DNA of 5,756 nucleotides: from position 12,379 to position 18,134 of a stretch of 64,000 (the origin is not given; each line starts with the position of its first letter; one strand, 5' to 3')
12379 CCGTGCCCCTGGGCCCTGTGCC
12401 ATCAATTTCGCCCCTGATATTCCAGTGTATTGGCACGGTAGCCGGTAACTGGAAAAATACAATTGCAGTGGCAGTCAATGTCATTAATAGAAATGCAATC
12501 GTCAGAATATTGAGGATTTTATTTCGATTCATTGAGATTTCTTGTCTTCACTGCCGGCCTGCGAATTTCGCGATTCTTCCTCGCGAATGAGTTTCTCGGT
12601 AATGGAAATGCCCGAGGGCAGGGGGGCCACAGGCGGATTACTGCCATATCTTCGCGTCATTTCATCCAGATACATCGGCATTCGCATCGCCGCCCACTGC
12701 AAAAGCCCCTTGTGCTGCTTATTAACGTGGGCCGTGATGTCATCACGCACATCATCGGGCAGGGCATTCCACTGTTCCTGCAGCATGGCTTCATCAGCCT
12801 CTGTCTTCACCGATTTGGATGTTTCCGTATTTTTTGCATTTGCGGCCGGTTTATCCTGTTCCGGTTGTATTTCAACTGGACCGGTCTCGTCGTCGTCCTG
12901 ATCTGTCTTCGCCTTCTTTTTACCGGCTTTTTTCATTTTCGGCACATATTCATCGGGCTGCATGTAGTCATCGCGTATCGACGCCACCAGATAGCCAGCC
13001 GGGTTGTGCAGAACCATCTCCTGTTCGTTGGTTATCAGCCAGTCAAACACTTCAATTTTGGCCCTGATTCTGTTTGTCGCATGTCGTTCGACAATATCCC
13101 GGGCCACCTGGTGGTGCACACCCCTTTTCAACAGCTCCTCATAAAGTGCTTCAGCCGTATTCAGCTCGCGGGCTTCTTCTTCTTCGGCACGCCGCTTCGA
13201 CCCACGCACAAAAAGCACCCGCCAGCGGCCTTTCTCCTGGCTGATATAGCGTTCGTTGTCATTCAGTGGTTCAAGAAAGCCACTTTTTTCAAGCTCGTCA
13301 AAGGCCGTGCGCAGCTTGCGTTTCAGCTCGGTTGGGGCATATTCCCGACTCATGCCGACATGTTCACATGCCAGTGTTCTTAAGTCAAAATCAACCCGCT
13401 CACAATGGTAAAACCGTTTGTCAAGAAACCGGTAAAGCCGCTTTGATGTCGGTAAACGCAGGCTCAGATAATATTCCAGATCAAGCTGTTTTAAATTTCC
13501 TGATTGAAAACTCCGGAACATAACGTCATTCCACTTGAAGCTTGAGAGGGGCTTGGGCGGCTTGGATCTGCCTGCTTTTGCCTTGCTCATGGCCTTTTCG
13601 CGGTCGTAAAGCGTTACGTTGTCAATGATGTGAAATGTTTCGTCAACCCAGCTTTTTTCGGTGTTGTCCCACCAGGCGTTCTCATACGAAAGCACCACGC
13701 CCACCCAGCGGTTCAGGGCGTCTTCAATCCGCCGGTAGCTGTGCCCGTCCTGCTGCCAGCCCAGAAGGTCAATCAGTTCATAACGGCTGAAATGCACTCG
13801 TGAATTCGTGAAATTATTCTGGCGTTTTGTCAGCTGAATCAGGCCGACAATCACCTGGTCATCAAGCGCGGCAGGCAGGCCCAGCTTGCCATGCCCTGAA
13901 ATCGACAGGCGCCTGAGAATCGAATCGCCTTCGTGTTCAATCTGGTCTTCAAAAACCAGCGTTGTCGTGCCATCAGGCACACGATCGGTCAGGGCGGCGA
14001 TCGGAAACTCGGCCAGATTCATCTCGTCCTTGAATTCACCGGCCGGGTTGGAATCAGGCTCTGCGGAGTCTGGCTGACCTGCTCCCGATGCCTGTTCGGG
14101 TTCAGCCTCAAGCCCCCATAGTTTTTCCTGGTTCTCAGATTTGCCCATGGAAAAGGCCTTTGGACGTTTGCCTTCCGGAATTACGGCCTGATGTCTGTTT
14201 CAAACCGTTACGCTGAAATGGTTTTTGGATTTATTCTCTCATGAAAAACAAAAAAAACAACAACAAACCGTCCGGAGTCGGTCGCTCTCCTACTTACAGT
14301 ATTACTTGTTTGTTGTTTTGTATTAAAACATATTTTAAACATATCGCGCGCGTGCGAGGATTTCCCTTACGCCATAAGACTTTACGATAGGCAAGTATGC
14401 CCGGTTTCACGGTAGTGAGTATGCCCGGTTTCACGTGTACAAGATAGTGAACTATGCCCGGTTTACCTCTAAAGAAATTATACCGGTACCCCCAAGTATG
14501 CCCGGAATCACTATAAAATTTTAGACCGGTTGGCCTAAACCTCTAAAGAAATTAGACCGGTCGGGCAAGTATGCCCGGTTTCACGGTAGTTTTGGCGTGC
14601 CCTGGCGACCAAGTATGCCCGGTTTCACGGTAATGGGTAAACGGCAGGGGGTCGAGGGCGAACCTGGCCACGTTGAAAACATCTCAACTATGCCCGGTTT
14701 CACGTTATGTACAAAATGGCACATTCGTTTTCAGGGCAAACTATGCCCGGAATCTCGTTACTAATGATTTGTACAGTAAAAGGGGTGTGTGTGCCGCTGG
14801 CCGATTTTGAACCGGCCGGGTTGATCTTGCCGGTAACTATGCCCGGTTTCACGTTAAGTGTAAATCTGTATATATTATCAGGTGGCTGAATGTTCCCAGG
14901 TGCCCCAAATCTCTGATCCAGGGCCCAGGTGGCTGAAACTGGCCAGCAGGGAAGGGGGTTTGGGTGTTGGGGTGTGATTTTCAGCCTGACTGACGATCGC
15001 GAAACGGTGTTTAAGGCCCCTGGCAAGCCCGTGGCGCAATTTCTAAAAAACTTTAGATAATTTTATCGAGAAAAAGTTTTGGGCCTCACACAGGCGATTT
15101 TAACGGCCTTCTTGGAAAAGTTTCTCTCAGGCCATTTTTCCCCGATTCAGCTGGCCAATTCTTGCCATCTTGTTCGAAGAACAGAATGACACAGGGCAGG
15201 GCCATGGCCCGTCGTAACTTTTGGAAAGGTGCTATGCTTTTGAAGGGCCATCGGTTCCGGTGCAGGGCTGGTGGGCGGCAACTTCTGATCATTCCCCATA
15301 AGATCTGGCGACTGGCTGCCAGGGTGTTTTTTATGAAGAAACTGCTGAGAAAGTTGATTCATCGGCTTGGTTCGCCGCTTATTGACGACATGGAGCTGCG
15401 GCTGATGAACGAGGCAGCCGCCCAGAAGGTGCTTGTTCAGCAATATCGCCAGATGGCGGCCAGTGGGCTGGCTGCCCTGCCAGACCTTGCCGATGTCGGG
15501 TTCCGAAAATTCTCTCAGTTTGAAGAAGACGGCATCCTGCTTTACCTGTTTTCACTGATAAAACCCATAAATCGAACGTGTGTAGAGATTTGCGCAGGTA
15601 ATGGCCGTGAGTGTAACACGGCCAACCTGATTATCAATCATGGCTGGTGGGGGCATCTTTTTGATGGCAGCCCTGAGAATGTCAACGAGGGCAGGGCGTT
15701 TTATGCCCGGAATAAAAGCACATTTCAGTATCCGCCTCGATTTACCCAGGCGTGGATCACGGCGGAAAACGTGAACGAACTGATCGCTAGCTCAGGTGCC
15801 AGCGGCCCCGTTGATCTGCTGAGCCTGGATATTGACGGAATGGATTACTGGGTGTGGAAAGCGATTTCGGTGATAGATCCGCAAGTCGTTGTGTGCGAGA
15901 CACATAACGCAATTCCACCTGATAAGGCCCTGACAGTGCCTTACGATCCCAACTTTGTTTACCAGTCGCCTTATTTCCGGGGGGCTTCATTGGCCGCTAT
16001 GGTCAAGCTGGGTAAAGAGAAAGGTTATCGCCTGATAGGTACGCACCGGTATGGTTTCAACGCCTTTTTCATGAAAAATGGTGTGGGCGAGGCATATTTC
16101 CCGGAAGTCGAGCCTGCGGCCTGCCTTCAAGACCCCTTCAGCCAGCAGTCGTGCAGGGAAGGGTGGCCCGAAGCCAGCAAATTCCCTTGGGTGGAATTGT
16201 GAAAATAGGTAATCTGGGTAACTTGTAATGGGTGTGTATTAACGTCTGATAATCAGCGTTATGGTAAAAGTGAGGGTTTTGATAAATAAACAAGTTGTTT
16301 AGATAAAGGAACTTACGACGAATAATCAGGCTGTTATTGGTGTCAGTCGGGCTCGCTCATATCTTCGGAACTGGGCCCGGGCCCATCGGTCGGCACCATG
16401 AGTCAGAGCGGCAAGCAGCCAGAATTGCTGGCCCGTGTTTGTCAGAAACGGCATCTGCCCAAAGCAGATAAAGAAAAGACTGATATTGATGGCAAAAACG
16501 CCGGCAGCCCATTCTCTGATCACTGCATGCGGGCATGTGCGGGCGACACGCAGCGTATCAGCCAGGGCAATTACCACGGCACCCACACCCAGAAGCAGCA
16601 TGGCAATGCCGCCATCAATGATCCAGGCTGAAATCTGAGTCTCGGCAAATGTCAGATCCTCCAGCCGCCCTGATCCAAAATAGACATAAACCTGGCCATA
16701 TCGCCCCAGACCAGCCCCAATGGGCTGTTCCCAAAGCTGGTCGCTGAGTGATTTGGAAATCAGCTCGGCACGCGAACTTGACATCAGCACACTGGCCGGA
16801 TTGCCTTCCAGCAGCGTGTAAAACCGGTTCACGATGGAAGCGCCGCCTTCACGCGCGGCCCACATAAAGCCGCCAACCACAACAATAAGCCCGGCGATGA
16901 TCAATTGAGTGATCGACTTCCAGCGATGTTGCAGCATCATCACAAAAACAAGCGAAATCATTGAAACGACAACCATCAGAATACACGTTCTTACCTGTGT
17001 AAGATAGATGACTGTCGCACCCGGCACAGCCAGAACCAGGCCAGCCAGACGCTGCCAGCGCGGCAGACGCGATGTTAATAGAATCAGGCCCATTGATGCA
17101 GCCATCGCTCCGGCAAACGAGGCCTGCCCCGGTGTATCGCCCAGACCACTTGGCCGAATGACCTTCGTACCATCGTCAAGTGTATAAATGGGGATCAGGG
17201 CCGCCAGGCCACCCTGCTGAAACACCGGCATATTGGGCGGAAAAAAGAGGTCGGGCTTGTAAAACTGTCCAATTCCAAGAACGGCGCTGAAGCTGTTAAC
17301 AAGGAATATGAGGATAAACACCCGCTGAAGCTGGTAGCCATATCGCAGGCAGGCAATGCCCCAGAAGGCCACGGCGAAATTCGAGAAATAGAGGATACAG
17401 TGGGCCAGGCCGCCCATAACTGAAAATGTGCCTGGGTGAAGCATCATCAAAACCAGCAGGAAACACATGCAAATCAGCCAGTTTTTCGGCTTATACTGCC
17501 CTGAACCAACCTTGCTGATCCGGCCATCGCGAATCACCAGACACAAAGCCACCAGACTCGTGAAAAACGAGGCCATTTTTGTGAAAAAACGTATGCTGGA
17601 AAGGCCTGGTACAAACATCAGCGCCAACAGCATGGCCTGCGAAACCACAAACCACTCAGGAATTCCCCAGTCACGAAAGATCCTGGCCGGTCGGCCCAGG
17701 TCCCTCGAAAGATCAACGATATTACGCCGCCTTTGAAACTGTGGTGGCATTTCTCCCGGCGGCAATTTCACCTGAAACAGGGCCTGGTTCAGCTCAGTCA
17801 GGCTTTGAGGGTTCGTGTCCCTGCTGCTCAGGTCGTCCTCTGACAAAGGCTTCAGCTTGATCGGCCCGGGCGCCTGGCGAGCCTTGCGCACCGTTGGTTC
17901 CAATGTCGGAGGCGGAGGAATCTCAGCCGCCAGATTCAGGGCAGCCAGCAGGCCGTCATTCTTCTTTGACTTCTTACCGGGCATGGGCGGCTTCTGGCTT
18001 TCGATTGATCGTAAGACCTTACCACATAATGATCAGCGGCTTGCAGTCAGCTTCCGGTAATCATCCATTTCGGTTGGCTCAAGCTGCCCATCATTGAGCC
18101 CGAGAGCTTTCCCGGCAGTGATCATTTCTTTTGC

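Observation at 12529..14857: Plasmid-style replication origin: RepA initiator, AT-rich tract and nine helically phased iterons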

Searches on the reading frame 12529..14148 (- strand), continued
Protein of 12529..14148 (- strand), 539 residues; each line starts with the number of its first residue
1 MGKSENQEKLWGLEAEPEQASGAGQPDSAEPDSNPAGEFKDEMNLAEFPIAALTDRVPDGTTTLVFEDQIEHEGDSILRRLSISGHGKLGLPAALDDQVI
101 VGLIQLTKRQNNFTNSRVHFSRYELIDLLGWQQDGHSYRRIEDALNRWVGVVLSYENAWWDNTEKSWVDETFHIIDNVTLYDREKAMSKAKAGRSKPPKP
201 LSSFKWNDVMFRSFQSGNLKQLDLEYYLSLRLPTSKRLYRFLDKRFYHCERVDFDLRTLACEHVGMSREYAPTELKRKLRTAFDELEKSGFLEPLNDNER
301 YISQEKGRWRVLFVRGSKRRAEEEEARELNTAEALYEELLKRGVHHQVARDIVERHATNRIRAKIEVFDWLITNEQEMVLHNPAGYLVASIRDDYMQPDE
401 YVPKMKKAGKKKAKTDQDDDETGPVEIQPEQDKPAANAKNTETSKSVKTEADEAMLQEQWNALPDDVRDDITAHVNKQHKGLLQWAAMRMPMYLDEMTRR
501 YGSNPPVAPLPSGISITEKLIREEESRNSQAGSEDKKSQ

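Call 20: search_dna_similar(query=window:12529-14148:-, collection=plasmids, mode=protein, max_rows=40)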
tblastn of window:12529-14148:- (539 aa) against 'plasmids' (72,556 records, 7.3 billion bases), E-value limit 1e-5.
Records with a match: 107; places in all: 114; records where one place covers at least 80% of the query: 4.
Best place of each record, by identity: <60% 107.
By first word of the organism name: Deinococcus 51; Thermus 35; Rubrobacter 6; Planctomyces 3; Candidatus 3; Aquisphaera 1; Paludisphaera 1; Singulisphaera 1; Isosphaeraceae 1; Isosphaera 1; and 4 more.
By predicted mobility (MOB-suite, as given by PLSDB): non-mobilizable 98; mobilizable 9.
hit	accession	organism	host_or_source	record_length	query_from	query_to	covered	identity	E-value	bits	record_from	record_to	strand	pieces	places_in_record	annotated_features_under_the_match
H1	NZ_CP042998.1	Aquisphaera giovannonii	-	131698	18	513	92%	52.8%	5e-153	491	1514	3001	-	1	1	replication initiator protein A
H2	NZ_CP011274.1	Planctomyces sp. SH-PL62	cell culture,sugar beet rhizosphere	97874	33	500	87%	55.3%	1e-154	496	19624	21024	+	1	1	replication initiator protein A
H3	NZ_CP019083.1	Paludisphaera borealis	-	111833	33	507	88%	53.0%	2e-152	489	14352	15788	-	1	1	replication initiator protein A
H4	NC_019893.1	Singulisphaera acidiphila DSM 18658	sphagnum peat from the bog Obukhovskoe ...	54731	29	504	88%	52.9%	4e-152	489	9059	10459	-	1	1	replication initiator protein A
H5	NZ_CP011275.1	Planctomyces sp. SH-PL62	cell culture,sugar beet rhizosphere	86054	31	402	69%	43.3%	9e-89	306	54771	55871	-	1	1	replication initiator protein A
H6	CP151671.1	Isosphaeraceae bacterium EP7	-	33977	32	395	68%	44.2%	4e-90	310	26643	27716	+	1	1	replication initiator protein A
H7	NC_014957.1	Isosphaera pallida ATCC 43644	algal mat from Kah-nee-tah hot spring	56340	40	398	67%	41.3%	1e-75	268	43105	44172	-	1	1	replication initiator protein A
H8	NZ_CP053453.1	Frigoriglobus tundricola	cell culture,tundra wetland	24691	41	403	67%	40.4%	1e-81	285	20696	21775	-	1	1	replication initiator protein A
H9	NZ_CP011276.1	Planctomyces sp. SH-PL62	cell culture,sugar beet rhizosphere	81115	40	401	67%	40.4%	1e-77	273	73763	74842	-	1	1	replication initiator protein A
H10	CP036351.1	Planctomycetes bacterium K2D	-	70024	40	402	67%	34.3%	7e-48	186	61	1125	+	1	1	Replication initiator protein A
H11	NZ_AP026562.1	Deinococcus aetherius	-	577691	41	466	79%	23.8%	2e-17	94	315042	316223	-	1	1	replication initiator protein A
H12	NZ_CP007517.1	Rubrobacter radiotolerans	-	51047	40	399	67%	27.8%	1e-24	116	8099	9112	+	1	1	replication initiator protein A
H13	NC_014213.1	Allomeiothermus silvanus DSM 9946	hot spring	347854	18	402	71%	24.3%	8e-18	95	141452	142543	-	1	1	replication initiator protein A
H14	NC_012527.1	Deinococcus deserti VCD115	-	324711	33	398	68%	24.9%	2e-16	91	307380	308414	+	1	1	replication initiator protein A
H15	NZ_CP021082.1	Deinococcus ficus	Ficus religiosa L.,cell ...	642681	13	402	72%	23.2%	2e-15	87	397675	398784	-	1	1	replication initiator protein A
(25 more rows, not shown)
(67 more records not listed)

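Call 33: search_solved_structures(query=window:12529-14148:-, max_evalue=10)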
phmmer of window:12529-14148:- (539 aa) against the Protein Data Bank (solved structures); distinct sequences matched with E-value up to 10: 0.

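Call 44: predict_structure(alignment_id=A2)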
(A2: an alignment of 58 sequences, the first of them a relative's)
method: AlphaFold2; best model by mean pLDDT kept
length: 539 residues; sequences in the alignment: 58
mean_pLDDT: 68.3   pTM: 0.37
mean pLDDT of the five models: 68.3, 68.2, 66.5, 66.0, 64.6
residues with pLDDT >= 90: 47; 70-90: 244; 50-70: 114; < 50: 134
segments of 3 or more residues with pLDDT < 50: 5-46, 112-114, 183-204, 217-219, 396-448
pLDDT, mean of each block of 10 residues (from residue 1): 43 40 40 37 49 59 75 70 75 66 69 54 79 83 75 71 65 57 48 42 48 51 79 89 80 90 87 89 90 87 86 79 57 87 90 85 85 84 86 55 38 44 42 39 48 85 90 88 74 90 74 62 75 56
secondary structure, 60 per line:
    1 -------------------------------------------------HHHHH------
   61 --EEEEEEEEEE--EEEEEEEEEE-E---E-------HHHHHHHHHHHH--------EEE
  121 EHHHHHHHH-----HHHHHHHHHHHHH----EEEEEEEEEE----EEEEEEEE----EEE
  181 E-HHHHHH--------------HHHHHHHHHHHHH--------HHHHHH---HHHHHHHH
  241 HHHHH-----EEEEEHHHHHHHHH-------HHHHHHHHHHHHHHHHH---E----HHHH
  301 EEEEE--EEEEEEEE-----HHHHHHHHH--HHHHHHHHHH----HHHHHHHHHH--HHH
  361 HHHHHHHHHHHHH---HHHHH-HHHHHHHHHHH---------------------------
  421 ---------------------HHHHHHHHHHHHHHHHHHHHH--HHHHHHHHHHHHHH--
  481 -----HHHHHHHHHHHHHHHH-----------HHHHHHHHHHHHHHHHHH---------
elements in order: H50-54 E63-72 E75-84 H98-109 E118-121 H122-129 H135-147 E152-161 E166-173 E178-181 H183-188 H203-215 H224-229 H233-245 E251-255 H256-264 H272-288 H297-300 E301-305 E308-315 H321-329 H332-341 H346-355 H358-373 H377-381 H383-393 H442-462 H465-478 H486-501 H513-530

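Call 47: fold_search(model_id=the predicted structure, library=pdb)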
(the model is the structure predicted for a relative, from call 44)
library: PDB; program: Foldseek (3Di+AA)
matches with E <= 10: 183; with E <= 0.001: 3
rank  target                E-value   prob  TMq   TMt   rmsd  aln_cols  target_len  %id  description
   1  5tbf_A                1.5e-05  1.00  0.15  0.25  20.9       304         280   12  Crystal structure of SeMet derivatives of domain2 and domain 3 of RctB (released 2017-04-12)
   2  5ubf_A                1.8e-05  1.00  0.14  0.24  19.8       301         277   12  Crystal structure of the RctB domains 2-3, RctB-155-483 (released 2017-01-11)
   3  5tbf_B                1.2e-04  1.00  0.14  0.23  20.7       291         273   12  Crystal structure of SeMet derivatives of domain2 and domain 3 of RctB (released 2017-04-12)
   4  2z9o_A                1.5e-02  0.97  0.15  0.33  20.7       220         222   14  Crystal structure of the dimeric form of RepE in complex with the repE operator DNA (released 2007-11-27)
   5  2z9o_B                4.4e-02  0.85  0.15  0.34  20.1       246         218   13  Crystal structure of the dimeric form of RepE in complex with the repE operator DNA (released 2007-11-27)
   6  1qlm                  2.3e-01  0.21  0.06  0.09  15.1       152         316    8  The crystal structure of methenyltetrahydromethanopterin cyclohydrolase from the hyperthermophilic archaeon Methanopyrus (released 1999-09-20)
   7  9yzn_C                3.6e-01  0.41  0.14  0.31  17.8       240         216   15  Isoreticular co-crystal 1 with asymmetrical expanded duplex (31mer) containing insert sequence TGATGAGCAG and loaded w (released 2026-02-18)
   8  9yzk_C                4.7e-01  0.33  0.14  0.30  16.1       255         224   13  Isoreticular co-crystal 1 with symmetrical expanded duplex (42mer) containing insert sequence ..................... (released 2026-02-18)
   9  6zj8_F                8.3e-01  0.12  0.06  0.17  15.2        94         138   15  Structure of the PAS domain from Bordetella pertussis BvgS (released 2020-11-11)
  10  6i6l_B                1.0e+00  0.11  0.11  0.15  18.1       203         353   12  Papaver somniferum O-methyltransferase 1 (released 2019-03-27)
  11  3k10                  1.4e+00  0.16  0.10  0.28  14.2       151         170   10  Crystal structure of telomere capping protein Stn1 from Saccharomyces cerevisiae (released 2009-10-27)
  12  7wi1_A                1.5e+00  0.02  0.05  0.06  21.8       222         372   10  The mutant variant of PNGM-1, H93 was substituuted for alanine to study metal coordination (released 2023-01-18)
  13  6zj8_A                1.5e+00  0.09  0.06  0.17  15.2        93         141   14  Structure of the PAS domain from Bordetella pertussis BvgS (released 2020-11-11)
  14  7ufx_C                1.7e+00  0.21  0.16  0.35  17.8       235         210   13  Isoreticular, interpenetrating co-crystal of Replication Initiator Protein REPE54 and scaffold-insert duplexes (21mer  (released 2023-03-29)
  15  7sdp_C                1.7e+00  0.18  0.14  0.31  17.6       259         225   13  Replication Initiator Protein REPE54 and cognate DNA sequence with terminal three prime phosphates. (released 2021-10-13)
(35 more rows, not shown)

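Call 77: search_protein_families(library=ncbifam, proteins=[window:12529-14148:-], max_evalue=0.001)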
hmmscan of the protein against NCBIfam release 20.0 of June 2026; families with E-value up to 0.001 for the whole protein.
window:12529-14148:- (539 aa): 0 families

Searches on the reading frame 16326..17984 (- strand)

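Call 4: search_protein_families(library=pfam, proteins=[window:16326-17984:-], max_evalue=0.01)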
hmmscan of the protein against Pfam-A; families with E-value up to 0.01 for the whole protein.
window:16326-17984:- (552 aa): 1 family
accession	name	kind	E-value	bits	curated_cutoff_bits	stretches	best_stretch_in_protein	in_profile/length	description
PF04932.20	Wzy_C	-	0.0047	17.2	31.7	1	319-460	3-142/149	O-Antigen ligase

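Call 77: search_protein_families(library=ncbifam, proteins=[window:16326-17984:-], max_evalue=0.001)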
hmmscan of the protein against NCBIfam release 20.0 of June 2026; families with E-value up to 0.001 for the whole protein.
window:16326-17984:- (552 aa): 0 families
